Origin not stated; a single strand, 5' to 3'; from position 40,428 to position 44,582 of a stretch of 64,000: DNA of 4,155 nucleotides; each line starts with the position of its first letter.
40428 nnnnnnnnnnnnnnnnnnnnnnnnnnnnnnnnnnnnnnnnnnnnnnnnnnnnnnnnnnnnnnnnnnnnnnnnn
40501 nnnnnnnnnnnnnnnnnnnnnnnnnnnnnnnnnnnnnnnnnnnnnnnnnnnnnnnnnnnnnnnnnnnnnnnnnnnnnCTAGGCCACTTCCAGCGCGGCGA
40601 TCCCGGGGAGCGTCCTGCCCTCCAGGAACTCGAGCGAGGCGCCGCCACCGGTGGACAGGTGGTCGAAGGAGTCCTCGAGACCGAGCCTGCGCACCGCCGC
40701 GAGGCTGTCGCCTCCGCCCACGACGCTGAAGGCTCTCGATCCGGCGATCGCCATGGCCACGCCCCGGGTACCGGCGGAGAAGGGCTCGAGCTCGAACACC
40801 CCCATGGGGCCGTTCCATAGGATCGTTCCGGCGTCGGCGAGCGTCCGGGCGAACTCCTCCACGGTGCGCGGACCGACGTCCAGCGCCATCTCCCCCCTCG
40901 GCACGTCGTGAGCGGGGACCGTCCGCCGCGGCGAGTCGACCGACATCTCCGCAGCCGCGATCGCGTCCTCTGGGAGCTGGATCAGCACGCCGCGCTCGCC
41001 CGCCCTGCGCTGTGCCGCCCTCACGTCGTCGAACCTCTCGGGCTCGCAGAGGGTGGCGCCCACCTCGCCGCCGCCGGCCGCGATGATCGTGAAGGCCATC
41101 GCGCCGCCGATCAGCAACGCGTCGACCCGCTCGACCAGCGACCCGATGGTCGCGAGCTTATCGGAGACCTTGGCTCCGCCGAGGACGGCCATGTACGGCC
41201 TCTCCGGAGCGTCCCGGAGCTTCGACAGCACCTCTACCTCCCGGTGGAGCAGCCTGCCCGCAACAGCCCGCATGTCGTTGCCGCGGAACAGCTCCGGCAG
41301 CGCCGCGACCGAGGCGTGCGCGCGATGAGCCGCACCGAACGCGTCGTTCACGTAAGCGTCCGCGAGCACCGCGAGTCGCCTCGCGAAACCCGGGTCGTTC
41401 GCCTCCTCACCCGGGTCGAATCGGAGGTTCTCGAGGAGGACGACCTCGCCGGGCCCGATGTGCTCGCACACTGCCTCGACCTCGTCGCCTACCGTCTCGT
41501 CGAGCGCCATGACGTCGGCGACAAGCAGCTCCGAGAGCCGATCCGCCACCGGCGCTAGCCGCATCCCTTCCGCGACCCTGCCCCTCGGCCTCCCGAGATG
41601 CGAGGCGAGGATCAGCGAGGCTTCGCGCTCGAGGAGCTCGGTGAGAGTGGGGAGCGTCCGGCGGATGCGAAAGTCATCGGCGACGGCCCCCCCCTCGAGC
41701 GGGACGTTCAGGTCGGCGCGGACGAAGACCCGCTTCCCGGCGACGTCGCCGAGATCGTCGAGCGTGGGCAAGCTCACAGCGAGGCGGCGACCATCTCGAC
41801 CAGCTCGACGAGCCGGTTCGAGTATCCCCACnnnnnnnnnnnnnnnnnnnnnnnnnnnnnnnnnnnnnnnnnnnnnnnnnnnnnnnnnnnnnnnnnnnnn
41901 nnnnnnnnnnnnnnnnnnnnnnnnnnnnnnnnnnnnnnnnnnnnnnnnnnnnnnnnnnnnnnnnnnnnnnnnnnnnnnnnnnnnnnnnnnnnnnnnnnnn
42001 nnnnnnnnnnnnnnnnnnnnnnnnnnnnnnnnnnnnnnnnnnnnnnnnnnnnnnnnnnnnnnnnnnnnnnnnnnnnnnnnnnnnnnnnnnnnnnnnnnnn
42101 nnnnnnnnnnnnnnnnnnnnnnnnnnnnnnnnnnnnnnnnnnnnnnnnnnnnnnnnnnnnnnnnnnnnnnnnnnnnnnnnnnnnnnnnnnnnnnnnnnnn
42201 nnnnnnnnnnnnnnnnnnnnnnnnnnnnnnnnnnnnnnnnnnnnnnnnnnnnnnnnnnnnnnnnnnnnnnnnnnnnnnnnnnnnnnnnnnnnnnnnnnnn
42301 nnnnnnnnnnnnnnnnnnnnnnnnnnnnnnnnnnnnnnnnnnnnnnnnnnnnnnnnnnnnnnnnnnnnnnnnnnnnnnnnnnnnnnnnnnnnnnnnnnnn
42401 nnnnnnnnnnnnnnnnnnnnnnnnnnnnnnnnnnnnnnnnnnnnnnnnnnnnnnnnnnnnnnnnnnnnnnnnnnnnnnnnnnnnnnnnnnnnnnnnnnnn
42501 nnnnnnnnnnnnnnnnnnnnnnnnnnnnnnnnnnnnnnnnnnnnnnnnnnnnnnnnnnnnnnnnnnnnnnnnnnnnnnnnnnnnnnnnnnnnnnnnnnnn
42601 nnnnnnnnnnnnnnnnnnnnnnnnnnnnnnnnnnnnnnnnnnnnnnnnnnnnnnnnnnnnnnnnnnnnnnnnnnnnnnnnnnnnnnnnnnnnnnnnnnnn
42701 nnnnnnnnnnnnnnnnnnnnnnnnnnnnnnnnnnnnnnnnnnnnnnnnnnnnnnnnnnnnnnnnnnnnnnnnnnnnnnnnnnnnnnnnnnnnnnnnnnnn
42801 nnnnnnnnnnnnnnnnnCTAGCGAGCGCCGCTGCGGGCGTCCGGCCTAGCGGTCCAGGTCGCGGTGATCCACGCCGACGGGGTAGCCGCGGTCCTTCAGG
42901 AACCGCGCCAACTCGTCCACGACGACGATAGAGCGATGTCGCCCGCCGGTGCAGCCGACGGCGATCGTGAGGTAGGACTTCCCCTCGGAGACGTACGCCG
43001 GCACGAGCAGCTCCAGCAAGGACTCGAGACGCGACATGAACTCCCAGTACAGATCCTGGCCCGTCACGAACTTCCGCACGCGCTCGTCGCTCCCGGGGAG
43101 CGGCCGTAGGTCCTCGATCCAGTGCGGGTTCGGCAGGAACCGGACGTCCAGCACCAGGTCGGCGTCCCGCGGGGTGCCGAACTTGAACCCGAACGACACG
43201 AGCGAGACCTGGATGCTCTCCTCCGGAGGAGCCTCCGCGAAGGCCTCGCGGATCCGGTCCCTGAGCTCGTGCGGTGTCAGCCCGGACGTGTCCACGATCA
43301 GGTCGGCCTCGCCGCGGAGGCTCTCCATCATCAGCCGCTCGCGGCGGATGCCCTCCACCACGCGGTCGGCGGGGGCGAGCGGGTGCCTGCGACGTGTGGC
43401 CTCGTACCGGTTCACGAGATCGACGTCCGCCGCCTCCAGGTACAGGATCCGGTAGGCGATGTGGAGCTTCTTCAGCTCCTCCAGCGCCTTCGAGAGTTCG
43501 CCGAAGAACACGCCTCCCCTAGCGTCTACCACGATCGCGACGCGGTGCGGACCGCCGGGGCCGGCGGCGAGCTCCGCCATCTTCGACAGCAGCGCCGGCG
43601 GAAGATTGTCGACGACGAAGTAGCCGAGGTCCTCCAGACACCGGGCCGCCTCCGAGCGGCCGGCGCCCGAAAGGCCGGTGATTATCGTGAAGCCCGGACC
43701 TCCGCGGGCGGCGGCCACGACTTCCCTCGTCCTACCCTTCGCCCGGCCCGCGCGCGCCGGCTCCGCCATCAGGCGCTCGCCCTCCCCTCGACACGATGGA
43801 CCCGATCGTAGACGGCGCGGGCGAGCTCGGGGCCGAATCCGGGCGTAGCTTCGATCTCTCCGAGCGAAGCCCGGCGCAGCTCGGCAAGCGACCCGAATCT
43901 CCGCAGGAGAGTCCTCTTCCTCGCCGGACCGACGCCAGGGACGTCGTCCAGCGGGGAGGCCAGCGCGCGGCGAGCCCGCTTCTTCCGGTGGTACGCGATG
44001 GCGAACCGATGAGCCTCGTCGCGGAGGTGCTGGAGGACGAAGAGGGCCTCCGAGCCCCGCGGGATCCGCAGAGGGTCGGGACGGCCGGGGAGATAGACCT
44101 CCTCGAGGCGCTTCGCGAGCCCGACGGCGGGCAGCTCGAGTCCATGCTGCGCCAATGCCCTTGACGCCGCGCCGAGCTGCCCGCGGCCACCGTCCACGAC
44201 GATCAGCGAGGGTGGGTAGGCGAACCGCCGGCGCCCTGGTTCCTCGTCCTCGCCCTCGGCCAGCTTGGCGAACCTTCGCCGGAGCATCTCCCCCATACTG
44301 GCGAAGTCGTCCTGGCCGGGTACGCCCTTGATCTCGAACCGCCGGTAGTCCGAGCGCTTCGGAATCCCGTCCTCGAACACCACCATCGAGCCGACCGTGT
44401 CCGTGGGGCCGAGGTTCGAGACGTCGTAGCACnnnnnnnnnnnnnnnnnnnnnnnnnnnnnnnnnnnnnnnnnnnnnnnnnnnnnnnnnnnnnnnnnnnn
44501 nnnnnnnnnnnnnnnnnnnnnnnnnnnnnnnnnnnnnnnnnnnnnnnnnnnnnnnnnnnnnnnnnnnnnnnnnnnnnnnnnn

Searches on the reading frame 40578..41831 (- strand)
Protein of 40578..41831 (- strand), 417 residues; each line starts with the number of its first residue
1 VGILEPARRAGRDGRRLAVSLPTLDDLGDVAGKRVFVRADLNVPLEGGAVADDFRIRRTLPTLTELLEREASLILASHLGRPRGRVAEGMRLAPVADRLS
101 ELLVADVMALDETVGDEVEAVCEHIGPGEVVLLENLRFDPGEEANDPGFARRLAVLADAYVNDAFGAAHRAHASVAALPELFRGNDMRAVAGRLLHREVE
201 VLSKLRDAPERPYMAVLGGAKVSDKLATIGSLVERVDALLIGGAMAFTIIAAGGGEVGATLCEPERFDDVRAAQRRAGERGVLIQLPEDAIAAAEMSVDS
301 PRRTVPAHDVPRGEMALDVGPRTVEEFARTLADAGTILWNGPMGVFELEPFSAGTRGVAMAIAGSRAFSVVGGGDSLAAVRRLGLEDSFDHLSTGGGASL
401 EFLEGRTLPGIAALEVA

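Call 52: search_protein_families(library=pfam, proteins=[window:40578-41831:-], max_evalue=0.0001)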
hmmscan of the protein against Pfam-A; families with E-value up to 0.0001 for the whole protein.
window:40578-41831:- (417 aa): 1 family
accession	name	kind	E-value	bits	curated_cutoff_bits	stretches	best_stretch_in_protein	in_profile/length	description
PF00162.24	PGK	-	2.2e-137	458.6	27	1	25-406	2-379/379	Phosphoglycerate kinase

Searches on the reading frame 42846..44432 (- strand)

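Call 52: search_protein_families(library=pfam, proteins=[window:42846-44432:-], max_evalue=0.0001)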
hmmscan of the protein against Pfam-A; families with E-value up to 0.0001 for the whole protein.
window:42846-44432:- (528 aa): 2 families
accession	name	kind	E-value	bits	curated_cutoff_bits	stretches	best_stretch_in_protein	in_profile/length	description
PF03668.21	RapZ-like_N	-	6.5e-48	162.9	25.4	1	249-399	4-155/158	RapZ-like N-terminal domain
PF22740.1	PapZ_C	-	1.9e-44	151.1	27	1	408-527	2-121/121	RapZ C-terminal domain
